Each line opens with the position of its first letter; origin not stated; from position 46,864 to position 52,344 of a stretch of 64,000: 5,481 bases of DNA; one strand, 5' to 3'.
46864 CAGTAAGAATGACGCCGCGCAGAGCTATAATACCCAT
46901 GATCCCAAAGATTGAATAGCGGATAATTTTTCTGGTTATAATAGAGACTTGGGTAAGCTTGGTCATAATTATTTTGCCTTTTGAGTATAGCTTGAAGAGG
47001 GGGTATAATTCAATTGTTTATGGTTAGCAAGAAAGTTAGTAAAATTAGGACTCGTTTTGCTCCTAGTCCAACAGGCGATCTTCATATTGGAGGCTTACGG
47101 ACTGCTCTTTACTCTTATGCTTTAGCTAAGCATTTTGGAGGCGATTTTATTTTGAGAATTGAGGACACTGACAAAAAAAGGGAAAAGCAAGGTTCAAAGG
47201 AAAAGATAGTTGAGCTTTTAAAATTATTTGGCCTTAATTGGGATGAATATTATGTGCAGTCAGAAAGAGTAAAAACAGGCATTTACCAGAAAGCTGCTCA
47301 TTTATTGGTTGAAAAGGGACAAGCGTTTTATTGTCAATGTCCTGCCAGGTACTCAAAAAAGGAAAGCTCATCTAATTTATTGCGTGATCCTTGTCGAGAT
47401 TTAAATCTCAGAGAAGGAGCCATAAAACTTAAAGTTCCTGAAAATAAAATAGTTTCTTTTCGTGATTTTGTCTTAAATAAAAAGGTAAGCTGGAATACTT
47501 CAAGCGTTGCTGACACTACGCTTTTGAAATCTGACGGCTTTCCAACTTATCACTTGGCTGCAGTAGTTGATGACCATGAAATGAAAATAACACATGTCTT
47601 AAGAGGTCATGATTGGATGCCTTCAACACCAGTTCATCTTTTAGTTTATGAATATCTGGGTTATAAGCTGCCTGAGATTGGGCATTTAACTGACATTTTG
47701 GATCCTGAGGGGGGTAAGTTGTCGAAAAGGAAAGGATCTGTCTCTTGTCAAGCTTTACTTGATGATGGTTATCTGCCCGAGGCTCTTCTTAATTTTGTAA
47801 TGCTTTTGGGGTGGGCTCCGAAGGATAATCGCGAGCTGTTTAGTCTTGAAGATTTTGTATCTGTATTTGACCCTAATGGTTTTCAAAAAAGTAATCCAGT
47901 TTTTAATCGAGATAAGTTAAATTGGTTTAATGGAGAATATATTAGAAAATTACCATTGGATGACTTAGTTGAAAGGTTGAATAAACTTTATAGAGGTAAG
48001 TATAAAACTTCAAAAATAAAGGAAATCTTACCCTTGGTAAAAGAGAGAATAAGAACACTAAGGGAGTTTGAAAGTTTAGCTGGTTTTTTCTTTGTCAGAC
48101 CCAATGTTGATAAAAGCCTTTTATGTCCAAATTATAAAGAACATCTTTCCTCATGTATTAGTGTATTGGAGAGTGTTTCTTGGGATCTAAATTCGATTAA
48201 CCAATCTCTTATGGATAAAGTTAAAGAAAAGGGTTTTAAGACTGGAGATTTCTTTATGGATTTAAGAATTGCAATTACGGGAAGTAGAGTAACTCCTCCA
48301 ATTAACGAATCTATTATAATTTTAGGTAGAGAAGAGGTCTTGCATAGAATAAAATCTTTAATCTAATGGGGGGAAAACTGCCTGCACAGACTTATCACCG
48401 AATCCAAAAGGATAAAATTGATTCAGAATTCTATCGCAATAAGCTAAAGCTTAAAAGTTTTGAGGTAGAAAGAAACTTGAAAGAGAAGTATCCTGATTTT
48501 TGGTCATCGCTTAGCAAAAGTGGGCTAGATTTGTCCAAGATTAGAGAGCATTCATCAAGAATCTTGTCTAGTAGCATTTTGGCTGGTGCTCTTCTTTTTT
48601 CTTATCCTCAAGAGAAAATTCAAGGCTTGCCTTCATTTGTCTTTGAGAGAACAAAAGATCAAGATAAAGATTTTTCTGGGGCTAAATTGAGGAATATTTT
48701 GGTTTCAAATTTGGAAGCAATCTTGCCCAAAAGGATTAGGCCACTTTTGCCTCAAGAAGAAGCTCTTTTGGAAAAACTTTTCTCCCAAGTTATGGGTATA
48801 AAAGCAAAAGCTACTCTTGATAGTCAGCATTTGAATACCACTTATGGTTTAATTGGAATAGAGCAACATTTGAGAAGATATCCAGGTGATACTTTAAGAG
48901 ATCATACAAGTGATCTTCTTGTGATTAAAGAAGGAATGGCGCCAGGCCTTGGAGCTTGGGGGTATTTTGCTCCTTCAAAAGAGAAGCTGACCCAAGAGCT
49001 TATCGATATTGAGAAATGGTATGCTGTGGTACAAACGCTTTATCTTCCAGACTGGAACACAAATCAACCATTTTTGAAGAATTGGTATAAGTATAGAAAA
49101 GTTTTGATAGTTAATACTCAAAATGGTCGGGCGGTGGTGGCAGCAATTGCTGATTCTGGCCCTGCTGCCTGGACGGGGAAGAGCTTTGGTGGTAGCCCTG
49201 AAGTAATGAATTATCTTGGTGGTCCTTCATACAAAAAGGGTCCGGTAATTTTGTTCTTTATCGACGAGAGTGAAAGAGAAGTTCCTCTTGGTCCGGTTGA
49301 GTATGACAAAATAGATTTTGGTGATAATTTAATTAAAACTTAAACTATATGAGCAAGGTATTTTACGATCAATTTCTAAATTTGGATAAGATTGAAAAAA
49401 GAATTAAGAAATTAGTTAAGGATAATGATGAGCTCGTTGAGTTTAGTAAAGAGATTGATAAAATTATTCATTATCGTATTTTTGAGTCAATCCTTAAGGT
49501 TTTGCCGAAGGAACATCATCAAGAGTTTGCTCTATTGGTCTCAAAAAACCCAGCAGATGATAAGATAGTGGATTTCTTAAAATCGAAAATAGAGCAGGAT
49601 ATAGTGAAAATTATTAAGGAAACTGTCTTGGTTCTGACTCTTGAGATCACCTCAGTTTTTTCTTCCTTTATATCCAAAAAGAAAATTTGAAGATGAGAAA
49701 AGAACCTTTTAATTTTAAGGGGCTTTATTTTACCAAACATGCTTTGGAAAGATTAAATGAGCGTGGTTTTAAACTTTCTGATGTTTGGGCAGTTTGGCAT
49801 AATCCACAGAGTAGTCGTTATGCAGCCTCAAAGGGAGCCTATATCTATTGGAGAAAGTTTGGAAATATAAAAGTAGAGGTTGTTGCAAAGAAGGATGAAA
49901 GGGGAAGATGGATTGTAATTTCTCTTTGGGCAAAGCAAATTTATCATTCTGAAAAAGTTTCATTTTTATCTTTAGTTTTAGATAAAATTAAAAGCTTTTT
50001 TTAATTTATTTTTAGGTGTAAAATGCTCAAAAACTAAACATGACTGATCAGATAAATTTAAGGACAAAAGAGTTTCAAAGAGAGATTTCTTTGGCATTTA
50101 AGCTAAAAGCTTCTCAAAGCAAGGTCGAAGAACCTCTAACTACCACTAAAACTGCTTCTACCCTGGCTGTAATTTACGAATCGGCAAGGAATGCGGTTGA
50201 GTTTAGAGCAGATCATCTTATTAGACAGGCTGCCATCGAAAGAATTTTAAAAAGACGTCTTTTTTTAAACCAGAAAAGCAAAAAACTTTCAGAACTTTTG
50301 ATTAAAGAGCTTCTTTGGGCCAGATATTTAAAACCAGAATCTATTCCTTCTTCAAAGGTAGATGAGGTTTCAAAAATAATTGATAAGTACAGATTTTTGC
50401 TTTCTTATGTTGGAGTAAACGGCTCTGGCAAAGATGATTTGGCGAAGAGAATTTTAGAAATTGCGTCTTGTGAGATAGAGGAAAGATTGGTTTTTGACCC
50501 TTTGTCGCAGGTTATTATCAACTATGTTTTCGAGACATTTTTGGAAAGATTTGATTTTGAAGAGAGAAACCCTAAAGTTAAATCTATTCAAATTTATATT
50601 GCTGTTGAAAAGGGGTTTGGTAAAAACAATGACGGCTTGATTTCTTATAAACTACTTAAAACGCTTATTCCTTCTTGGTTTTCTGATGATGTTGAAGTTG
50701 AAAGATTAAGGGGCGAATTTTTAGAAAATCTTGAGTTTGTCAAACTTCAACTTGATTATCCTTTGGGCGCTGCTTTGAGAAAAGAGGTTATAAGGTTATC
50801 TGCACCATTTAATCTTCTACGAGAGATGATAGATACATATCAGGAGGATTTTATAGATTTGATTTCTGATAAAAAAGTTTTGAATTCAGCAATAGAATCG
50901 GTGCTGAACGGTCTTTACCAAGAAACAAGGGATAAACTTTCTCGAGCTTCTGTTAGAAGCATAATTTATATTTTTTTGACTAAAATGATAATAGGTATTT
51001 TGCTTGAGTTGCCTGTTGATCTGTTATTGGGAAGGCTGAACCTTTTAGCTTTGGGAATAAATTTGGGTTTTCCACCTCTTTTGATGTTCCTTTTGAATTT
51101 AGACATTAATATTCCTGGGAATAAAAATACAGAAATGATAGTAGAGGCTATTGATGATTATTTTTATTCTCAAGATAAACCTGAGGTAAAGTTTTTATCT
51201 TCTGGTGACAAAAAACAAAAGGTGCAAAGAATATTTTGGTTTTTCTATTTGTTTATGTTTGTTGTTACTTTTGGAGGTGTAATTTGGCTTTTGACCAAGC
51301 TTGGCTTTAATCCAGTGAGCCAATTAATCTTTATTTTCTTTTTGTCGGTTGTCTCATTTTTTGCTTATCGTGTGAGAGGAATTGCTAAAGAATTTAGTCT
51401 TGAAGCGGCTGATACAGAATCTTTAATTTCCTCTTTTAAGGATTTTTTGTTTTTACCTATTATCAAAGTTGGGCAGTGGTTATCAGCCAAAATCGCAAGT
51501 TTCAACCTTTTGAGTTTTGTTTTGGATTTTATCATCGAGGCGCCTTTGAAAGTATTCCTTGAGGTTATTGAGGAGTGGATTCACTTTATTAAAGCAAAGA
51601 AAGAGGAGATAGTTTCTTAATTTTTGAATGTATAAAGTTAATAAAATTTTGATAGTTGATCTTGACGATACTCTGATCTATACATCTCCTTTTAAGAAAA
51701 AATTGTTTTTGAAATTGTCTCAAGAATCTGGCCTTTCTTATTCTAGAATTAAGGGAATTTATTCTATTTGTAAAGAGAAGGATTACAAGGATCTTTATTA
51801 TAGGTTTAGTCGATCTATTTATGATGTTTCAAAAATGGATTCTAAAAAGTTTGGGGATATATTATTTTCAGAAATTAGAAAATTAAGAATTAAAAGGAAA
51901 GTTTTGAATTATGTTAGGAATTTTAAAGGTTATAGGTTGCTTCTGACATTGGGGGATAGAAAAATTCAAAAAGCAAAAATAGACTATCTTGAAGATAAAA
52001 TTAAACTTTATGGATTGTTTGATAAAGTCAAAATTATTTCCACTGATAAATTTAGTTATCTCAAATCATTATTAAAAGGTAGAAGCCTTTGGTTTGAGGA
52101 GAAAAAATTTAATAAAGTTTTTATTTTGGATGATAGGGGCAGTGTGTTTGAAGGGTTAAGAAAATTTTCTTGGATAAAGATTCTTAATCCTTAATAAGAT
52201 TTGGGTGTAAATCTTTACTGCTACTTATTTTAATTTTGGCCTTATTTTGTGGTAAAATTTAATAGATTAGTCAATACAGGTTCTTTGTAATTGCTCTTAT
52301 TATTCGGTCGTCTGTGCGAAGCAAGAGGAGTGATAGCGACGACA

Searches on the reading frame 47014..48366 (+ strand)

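Call 14: search_protein_families(library=pfam, proteins=[window:47014-48366:+])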
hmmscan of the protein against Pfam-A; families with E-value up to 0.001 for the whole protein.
window:47014-48366:+ (450 aa): 2 families
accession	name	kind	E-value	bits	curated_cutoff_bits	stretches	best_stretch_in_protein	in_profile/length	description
PF00749.27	tRNA-synt_1c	-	5.2e-80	269.1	23.4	1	10-304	1-314/314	tRNA synthetases class I (E and Q), catalytic domain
PF19269.4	Anticodon_2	-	7.8e-28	98.1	23.6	1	319-449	3-140/141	Anticodon binding domain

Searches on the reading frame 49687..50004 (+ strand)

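Call 14: search_protein_families(library=pfam, proteins=[window:49687-50004:+])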
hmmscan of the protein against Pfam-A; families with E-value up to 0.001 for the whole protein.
window:49687-50004:+ (105 aa): 1 family
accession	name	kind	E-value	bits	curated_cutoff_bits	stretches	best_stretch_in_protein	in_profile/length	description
PF14076.12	DUF4258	-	1.6e-07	32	25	1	15-78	1-67/71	Domain of unknown function (DUF4258)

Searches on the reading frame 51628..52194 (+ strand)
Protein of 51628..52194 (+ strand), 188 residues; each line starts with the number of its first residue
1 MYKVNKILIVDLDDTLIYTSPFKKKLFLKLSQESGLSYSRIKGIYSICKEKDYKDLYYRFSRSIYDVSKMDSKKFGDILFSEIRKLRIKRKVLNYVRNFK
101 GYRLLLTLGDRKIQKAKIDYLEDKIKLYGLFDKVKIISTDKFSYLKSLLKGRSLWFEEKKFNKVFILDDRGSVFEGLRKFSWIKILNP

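Call 14: search_protein_families(library=pfam, proteins=[window:51628-52194:+])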
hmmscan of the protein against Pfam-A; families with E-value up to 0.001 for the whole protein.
window:51628-52194:+ (188 aa): 0 families

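Call 16: find_encoding_contigs(protein=window:51628-52194:+, flank=10000, max_places=10)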
Protein window:51628-52194:+ (188 aa): 2 contigs read that carry it; 2 places shown.
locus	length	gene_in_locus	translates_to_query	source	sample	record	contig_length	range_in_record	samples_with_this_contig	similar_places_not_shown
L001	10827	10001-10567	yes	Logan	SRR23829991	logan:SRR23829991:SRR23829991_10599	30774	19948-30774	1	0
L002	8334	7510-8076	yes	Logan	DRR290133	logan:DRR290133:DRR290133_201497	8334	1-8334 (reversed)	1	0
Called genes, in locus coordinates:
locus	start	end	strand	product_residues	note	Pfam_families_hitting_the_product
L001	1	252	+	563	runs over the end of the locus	PF01368:DHH, PF02272:DHHA1, PF17768:RecJ_OB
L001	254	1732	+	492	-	PF13328:HD_4, PF01966:HD, PF04607:RelA_SpoT, PF02824:TGS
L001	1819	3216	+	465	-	PF01336:tRNA_anti-codon, PF00152:tRNA-synt_2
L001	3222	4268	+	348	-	PF00768:Peptidase_S11, PF02113:Peptidase_S13, PF13354:Beta-lactamase2 (weak)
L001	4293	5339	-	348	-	-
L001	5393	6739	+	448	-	PF00749:tRNA-synt_1c, PF19269:Anticodon_2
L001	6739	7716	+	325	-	-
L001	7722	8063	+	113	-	-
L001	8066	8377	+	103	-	PF14076:DUF4258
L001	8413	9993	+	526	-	-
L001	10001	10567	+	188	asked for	-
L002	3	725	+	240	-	?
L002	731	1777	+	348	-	PF00768:Peptidase_S11, PF02113:Peptidase_S13 (weak), PF13354:Beta-lactamase2 (weak)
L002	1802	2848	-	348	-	-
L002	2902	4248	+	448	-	PF00749:tRNA-synt_1c, PF19269:Anticodon_2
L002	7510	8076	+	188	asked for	-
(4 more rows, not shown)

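Call 35: find_homologous_proteins(query=window:51628-52194:+)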
Query window:51628-52194:+ (188 aa): 4 proteins with E <= 0.001 among 111 candidates.
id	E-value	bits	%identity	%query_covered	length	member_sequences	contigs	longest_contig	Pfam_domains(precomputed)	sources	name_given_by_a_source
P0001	4.3e-112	390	100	100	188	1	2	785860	-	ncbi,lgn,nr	ncbi:MAG: hypothetical protein KatS3mg088_309 [Patescibacteria group bacterium]|nr:MAG: hypothetical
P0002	6.4e-95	334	86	100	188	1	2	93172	-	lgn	-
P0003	1.5e-55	206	56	100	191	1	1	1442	-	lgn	-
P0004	3.7e-47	179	53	97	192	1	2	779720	-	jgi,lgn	jgi:hypothetical protein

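Call 36: find_encoding_contigs(protein=P0002, flank=10000, max_places=4)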
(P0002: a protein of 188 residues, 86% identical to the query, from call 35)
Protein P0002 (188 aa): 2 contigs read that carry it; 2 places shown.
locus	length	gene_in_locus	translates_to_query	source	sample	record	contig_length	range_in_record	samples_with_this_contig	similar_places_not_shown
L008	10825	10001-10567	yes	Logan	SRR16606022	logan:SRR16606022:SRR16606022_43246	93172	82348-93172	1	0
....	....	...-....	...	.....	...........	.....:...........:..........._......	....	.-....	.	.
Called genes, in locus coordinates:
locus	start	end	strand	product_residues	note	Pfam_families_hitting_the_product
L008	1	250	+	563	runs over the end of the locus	PF01368:DHH, PF02272:DHHA1, PF17768:RecJ_OB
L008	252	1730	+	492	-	PF13328:HD_4, PF01966:HD, PF04607:RelA_SpoT, PF02824:TGS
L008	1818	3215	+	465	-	PF01336:tRNA_anti-codon, PF00152:tRNA-synt_2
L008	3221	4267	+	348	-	PF00768:Peptidase_S11, PF02113:Peptidase_S13 (weak), PF13354:Beta-lactamase2 (weak)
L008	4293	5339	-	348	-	-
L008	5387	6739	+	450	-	PF00749:tRNA-synt_1c, PF19269:Anticodon_2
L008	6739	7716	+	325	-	-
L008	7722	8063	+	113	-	-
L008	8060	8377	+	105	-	PF14076:DUF4258 (weak)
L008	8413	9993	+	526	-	-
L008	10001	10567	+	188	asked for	-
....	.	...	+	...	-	?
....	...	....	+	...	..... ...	-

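Call 37: find_encoding_contigs(protein=P0004, flank=10000, max_places=4)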
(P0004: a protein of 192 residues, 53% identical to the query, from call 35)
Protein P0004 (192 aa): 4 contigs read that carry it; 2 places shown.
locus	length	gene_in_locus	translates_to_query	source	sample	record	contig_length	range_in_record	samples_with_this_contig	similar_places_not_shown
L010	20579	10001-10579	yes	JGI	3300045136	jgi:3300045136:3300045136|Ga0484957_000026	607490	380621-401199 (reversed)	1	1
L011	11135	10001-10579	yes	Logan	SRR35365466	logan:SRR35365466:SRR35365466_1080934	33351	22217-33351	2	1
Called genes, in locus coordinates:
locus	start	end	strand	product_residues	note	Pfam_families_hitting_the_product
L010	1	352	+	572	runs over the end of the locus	PF01368:DHH, PF02272:DHHA1, PF17768:RecJ_OB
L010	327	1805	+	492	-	PF13328:HD_4, PF01966:HD, PF04607:RelA_SpoT, PF02824:TGS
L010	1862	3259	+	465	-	PF01336:tRNA_anti-codon, PF00152:tRNA-synt_2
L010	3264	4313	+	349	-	PF00768:Peptidase_S11, PF02113:Peptidase_S13 (weak)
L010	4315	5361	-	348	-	-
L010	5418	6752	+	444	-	PF00749:tRNA-synt_1c, PF19269:Anticodon_2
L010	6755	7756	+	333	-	-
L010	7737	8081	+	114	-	-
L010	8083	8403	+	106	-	PF14076:DUF4258 (weak)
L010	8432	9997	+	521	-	-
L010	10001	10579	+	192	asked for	-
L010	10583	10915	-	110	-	-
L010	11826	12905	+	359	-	PF07690:MFS_1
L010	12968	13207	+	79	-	-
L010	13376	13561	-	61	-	-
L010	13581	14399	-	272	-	PF00398:RrnaAD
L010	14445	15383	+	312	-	PF01931:NTPase_I-T, PF00293:NUDIX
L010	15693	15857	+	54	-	-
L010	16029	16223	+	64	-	-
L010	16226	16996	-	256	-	PF00950:ABC-3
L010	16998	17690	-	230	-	PF02463:SMC_N (faint), PF00005:ABC_tran, PF13304:AAA_21 (faint)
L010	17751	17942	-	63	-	-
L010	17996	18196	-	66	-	-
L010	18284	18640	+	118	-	-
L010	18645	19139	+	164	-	-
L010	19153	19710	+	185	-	-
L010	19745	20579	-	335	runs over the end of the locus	-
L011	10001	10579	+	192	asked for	-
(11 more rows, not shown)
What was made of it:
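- L010 has fully conserved upstream gene order but different cargo (call 37).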

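Call 74: search_protein_families(library=padloc, proteins=[window:51628-52194:+], max_evalue=0.01)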
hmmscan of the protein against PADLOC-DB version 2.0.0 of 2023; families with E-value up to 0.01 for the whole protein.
window:51628-52194:+ (188 aa): 0 families
